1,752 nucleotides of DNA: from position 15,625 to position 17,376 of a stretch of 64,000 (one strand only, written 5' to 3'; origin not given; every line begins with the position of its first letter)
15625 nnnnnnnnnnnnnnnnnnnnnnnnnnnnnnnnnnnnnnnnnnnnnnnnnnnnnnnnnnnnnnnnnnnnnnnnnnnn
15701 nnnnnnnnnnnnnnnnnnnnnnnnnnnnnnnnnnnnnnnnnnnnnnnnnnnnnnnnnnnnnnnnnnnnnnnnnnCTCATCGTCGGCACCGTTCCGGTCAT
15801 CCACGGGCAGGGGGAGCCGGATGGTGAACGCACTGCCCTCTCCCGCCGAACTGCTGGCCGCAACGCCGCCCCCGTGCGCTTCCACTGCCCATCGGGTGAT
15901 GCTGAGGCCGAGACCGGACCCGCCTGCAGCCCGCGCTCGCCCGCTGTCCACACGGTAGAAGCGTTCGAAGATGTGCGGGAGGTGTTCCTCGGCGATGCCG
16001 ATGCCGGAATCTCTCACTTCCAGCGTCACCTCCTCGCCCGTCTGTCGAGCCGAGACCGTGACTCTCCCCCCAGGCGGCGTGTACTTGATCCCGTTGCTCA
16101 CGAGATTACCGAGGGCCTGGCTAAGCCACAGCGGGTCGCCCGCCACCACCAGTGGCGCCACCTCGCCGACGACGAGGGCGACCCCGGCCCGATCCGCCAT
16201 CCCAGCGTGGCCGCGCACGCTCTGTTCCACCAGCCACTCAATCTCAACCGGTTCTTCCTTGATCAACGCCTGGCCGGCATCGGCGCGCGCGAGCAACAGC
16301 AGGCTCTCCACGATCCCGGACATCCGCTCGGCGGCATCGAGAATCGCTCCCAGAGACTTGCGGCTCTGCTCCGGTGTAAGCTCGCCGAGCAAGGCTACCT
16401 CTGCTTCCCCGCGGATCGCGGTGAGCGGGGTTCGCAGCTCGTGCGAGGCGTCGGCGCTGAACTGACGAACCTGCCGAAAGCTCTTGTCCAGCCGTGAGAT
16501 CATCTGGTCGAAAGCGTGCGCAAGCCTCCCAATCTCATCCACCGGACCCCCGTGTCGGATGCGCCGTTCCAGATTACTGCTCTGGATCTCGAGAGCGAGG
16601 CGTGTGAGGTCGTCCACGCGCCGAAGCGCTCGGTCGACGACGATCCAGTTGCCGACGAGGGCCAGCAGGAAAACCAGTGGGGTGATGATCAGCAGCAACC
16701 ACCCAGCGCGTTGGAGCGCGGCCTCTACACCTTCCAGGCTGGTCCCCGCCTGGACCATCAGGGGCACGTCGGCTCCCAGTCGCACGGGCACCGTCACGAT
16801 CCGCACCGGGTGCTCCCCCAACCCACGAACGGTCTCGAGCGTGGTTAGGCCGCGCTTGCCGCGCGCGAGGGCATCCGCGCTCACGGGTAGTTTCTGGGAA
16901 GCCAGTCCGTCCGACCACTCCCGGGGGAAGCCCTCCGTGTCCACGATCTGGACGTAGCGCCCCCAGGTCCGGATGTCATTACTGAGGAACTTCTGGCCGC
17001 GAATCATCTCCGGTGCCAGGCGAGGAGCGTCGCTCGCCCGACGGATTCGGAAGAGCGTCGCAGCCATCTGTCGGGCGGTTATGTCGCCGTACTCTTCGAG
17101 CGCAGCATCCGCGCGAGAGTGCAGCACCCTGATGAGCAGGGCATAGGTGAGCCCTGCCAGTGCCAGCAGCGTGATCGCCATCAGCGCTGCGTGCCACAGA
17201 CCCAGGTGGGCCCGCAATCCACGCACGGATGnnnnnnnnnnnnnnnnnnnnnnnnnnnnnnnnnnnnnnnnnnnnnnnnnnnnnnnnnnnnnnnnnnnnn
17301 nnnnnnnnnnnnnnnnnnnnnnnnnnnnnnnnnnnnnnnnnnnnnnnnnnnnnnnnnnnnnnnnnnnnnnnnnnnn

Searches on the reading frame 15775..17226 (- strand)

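Call 62: search_protein_families(library=pfam, proteins=[window:15775-17226:-], max_evalue=0.0001)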
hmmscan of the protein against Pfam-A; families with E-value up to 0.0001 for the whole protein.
window:15775-17226:- (484 aa): 3 families
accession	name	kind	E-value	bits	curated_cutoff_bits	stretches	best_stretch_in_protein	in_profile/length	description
PF02518.31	HATPase_c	-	2.1e-31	109.1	26.4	1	363-474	1-110/111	Histidine kinase-, DNA gyrase B-, and HSP90-like ATPase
PF00512.31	HisKA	-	4.6e-19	68.7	26.9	1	253-318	2-66/66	His Kinase A (phospho-acceptor) domain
PF00672.30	HAMP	-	9.2e-09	35.9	25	1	199-247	5-52/53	HAMP domain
